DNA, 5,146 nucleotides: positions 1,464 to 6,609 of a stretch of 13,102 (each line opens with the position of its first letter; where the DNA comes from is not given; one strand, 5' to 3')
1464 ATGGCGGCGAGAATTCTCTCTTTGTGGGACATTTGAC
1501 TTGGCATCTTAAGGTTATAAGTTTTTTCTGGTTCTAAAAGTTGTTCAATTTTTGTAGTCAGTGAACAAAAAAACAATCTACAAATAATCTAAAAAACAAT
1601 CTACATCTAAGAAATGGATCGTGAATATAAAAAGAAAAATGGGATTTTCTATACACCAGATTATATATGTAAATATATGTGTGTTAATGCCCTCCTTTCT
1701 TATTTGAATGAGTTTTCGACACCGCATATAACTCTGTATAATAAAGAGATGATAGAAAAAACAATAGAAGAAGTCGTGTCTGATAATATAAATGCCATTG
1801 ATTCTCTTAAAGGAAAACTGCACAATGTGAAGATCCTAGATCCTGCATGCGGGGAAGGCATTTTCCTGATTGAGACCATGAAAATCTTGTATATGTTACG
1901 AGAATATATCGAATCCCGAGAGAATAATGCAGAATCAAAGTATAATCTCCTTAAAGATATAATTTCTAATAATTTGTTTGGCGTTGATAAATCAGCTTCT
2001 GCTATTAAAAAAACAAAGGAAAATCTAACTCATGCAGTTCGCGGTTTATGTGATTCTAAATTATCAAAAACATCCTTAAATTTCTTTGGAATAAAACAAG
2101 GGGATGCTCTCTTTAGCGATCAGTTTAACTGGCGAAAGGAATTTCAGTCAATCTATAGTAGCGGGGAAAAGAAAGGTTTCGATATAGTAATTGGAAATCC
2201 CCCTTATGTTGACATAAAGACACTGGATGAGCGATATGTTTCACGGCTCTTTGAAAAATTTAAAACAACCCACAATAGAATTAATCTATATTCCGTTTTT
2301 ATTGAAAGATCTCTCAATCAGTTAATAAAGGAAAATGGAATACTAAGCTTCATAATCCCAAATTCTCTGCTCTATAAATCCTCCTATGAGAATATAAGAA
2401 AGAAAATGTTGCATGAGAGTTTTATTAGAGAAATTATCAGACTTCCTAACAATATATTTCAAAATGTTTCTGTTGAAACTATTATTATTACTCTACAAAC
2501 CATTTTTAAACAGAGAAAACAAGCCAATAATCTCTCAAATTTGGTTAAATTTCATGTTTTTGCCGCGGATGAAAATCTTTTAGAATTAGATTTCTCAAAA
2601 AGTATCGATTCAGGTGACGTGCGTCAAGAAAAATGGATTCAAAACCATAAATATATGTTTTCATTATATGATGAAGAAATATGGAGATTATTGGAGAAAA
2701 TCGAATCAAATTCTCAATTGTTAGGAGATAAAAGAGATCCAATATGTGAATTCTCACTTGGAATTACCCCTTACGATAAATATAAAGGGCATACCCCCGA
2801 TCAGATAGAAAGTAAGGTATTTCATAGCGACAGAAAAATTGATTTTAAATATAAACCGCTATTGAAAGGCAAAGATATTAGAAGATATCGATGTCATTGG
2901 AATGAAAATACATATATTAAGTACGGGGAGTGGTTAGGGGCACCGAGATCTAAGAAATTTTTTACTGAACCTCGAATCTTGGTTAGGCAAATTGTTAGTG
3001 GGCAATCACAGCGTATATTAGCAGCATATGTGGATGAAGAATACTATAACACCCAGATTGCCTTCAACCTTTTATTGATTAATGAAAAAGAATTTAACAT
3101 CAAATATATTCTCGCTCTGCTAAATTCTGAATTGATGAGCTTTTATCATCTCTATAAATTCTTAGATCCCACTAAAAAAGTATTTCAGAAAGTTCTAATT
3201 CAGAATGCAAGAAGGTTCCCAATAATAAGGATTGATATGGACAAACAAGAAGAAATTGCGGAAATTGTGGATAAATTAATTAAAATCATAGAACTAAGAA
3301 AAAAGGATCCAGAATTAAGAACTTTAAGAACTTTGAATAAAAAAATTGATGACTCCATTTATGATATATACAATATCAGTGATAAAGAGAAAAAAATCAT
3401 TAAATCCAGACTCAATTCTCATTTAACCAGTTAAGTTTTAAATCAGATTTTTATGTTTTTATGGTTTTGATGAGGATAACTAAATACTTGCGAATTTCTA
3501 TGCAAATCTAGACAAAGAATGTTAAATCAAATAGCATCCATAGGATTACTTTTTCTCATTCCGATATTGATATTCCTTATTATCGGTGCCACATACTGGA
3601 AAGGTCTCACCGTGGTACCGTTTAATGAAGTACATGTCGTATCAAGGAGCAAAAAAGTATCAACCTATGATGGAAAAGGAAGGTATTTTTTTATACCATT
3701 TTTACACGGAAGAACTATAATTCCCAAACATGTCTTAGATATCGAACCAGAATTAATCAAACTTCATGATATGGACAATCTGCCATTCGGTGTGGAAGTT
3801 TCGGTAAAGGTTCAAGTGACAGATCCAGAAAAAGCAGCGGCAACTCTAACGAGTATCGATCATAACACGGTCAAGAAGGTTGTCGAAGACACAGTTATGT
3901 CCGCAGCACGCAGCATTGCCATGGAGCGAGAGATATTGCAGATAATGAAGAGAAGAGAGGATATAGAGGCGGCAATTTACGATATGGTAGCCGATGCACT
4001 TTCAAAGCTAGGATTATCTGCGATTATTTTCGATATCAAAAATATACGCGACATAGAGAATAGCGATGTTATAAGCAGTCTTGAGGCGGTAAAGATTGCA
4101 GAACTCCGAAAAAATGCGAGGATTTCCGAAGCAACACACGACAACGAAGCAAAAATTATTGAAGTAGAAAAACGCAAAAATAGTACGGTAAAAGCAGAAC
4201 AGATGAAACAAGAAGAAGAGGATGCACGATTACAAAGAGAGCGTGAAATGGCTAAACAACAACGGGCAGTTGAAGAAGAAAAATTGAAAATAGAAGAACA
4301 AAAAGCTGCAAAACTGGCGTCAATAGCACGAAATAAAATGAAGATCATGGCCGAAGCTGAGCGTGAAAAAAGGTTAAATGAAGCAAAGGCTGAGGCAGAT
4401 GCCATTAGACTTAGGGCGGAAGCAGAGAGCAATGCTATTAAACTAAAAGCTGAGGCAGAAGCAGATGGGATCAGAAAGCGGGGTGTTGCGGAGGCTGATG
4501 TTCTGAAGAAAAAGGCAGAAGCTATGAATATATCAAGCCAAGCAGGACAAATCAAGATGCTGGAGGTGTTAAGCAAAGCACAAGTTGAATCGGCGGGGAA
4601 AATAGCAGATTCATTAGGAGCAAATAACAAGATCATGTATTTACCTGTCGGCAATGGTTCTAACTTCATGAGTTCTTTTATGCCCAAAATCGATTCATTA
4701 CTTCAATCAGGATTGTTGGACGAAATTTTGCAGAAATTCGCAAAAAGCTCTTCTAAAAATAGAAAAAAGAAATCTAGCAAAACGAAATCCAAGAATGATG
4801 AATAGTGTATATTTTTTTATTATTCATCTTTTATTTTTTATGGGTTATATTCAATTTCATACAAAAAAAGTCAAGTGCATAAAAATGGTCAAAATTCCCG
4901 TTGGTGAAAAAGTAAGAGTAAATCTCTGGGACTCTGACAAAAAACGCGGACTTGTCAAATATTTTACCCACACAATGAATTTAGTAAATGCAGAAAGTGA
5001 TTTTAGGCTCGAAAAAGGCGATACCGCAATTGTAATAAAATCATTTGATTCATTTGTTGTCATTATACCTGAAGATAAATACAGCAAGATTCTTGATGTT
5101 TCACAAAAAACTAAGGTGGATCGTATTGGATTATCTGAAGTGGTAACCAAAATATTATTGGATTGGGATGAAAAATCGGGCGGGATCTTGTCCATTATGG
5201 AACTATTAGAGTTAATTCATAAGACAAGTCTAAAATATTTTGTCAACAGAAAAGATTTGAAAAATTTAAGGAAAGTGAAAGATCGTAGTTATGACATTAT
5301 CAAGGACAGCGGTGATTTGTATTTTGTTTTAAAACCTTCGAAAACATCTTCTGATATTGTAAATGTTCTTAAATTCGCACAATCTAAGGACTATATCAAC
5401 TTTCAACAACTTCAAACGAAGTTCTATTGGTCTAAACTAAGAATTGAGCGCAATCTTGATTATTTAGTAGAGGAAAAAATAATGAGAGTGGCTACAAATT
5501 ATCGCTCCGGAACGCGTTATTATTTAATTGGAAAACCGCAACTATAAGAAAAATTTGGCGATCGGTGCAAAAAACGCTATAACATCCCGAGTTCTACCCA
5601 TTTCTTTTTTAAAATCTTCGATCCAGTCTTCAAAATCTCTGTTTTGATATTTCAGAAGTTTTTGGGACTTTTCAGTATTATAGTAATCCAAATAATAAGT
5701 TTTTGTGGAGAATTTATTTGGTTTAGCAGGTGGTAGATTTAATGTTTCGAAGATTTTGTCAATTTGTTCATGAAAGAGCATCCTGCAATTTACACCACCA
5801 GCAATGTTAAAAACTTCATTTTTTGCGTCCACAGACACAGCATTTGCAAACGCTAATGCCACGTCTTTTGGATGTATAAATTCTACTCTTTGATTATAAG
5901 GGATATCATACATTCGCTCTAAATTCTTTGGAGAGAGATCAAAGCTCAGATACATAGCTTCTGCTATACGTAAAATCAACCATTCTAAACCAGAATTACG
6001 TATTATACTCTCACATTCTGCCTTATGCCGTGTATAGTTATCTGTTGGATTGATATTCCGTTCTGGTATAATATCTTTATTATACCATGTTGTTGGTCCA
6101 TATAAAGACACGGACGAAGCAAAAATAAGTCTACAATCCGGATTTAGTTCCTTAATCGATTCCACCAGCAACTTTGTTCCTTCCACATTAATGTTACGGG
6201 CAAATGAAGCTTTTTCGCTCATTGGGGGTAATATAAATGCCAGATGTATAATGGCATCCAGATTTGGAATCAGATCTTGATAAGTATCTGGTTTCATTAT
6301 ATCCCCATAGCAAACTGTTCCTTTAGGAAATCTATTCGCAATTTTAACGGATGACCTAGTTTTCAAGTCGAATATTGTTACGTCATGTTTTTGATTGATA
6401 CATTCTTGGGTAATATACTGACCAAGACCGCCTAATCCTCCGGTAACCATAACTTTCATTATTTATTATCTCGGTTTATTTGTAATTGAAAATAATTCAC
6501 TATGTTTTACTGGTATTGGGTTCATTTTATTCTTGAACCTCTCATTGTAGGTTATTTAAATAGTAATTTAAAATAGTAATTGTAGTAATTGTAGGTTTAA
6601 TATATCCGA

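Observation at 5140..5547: EAP30 (Vps22-like) domain in this window points to an Asgard-type archaeon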

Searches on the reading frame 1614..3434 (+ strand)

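Call 3: search_protein_families(library=pfam, proteins=[window:1614-3434:+], max_evalue=1)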
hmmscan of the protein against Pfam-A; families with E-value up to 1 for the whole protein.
window:1614-3434:+ (606 aa): 9 families
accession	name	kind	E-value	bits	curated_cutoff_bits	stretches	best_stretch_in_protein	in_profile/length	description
PF07669.17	Eco57I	-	1.6e-31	110.1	25.3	1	119-282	1-171/171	Eco57I restriction-modification methylase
PF12950.13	TaqI_C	-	4.9e-22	78.8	26.5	1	414-537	1-118/118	TaqI-like C-terminal specificity domain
PF02384.22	N6_Mtase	-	9.3e-22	78.2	20.4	1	70-297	46-233/311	N-6 DNA Methylase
PF20473.4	MmeI_Mtase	-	9e-13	48.4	27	1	56-296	5-250/259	MmeI, DNA-methyltransferase domain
PF01170.24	UPF0020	-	3.9e-08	33.7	22.3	1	70-141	28-99/197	RMKL-like, methyltransferase domain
PF05175.20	MTS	-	0.011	15.8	23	1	178-215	88-125/170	Methyltransferase small domain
PF13847.12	Methyltransf_31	-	0.012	15.8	27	1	71-139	4-49/145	Methyltransferase domain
PF04851.21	ResIII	-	0.11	12.8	22.5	1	243-320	55-133/164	Type III restriction enzyme, res subunit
PF01832.25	Glucosaminidase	-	0.6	11.2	30.2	0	147-185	30-73/123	Mannosyl-glycoprotein endo-beta-N-acetylglucosaminidase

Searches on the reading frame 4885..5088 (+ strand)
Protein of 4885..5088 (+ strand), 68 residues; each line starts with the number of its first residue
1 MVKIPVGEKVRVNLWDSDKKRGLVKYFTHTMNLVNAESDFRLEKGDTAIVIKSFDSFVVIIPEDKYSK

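Call 44: search_protein_families(library=pfam, alignment_id=A4, max_evalue=10)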
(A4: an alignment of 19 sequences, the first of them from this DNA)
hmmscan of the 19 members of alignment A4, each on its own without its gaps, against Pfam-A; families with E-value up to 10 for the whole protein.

A. member 1, seq(68 aa): 2 families
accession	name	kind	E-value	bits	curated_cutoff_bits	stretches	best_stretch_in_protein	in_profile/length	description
PF17209.9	Hfq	-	0.022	14.8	27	1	50-65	29-44/64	Hfq protein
PF01423.28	LSM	-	0.2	11.8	23.4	1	6-34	7-35/66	LSM domain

B. families by the number of members that match (of 19 scanned): 16 families
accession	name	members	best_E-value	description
PF17209.9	Hfq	5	0.007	Hfq protein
PF22056.1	ORF239-like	3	0.021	ORF239-like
PF01423.28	LSM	3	0.083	LSM domain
PF01176.25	eIF-1a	2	0.033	Translation initiation factor 1A / IF-1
PF01957.25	NfeD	1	0.041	NfeD-like C-terminal, partner-binding domain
PF24592.1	DUF7616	1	0.044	Family of unknown function (DUF7616)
PF24796.1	WDR55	1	0.079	WDR55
PF04041.19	Glyco_hydro_130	1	0.1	beta-1,4-mannooligosaccharide phosphorylase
PF24640.1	DUF7635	1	0.11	Domain of unknown function (DUF7635)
PF04510.18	DUF577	1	0.12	Family of unknown function (DUF577)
PF20979.2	Arginosuc_syn_C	1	0.14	Arginosuccinate synthase C-terminal domain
PF05610.16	DUF779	1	0.19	Protein of unknown function (DUF779)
PF22246.2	NeqB_N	1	0.19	NeqB N-terminal domain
PF23577.1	LysM_RLK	1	0.21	LysM domain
PF21621.3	MPI_cupin_dom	1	0.22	Mannose-6-phosphate isomerase, cupin domain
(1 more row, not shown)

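Call 45: search_solved_structures(query=A4, max_evalue=10, show_alignments=3)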
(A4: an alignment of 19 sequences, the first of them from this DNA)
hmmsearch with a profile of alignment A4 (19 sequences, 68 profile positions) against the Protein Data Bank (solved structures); distinct sequences matched with E-value up to 10: 3.
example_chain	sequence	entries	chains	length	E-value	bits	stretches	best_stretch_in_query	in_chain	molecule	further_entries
1th7_A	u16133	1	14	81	0.16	15.4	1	7-40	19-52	Small nuclear riboprotein protein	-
1i8f_A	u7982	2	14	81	0.66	13.4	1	5-34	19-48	PUTATIVE SNRNP SM-LIKE PROTEIN | small nuclear ribonucleoprotein homolog (Sm-like)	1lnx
3jyg_A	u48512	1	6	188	1.8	12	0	36-62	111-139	Uncharacterized protein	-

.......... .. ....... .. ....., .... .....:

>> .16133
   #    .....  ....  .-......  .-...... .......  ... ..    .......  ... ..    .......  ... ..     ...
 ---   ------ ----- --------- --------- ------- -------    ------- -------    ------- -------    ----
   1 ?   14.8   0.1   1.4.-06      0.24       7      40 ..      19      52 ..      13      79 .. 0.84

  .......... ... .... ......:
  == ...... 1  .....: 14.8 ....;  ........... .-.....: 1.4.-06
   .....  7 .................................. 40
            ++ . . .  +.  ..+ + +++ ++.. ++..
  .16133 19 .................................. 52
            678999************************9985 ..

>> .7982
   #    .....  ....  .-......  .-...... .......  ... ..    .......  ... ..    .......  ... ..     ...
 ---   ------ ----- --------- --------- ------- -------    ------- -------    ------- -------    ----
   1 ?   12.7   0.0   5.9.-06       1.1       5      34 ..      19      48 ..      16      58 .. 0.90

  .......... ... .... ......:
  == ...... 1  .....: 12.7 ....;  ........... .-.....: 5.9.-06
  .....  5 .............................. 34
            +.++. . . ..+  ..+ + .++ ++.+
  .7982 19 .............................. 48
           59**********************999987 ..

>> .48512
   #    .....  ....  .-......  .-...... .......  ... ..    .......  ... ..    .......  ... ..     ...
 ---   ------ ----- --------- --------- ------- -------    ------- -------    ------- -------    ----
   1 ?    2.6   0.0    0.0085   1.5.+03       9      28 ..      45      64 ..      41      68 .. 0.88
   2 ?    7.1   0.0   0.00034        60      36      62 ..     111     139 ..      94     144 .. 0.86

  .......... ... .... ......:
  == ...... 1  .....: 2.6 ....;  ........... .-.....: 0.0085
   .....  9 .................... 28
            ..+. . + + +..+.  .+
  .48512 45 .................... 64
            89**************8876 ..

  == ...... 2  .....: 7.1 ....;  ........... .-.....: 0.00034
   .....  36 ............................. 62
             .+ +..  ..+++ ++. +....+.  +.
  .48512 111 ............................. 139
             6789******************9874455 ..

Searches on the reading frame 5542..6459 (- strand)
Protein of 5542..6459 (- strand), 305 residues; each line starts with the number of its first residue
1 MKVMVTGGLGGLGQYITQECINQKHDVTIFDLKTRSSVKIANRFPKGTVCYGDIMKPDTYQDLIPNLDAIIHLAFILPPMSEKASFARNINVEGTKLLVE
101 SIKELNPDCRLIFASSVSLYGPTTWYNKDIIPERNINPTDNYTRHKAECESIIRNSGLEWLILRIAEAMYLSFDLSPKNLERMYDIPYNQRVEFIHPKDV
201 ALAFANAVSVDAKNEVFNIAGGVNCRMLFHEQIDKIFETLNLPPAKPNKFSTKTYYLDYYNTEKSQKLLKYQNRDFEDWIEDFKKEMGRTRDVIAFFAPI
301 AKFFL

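Call 3: search_protein_families(library=pfam, proteins=[window:5542-6459:-], max_evalue=1)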
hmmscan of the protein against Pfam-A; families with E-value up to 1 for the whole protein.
window:5542-6459:- (305 aa): 10 families
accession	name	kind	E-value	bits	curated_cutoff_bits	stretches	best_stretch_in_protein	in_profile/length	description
PF01370.27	Epimerase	-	2.5e-22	79.9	20.9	1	3-220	1-240/240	NAD dependent epimerase/dehydratase family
PF01073.25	3Beta_HSD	-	4.8e-16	59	22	1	4-156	1-160/280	3-beta hydroxysteroid dehydrogenase/isomerase family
PF13460.12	NAD_binding_10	-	1.6e-11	44.8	27.2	1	7-166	1-144/184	NAD(P)H-binding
PF16363.11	GDP_Man_Dehyd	-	1e-09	38.7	27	1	4-155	1-166/332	GDP-mannose 4,6 dehydratase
PF04321.23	RmlD_sub_bind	-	9.4e-09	35.2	27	1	1-166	1-149/287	RmlD substrate binding domain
PF07993.18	NAD_binding_4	-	4.5e-07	29.7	20.1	1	45-165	61-204/258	Male sterility protein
PF02719.21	Polysacc_synt_2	-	0.0036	16.9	20.2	1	3-104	1-117/293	Polysaccharide biosynthesis protein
PF08659.16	KR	-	0.02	15.3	22.6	1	3-120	3-141/180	KR domain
PF00106.31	adh_short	-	0.03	14.3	26.6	1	3-63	3-67/195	short chain dehydrogenase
PF02254.24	TrkA_N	-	0.24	12.2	23.8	1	8-63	5-58/116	TrkA-N domain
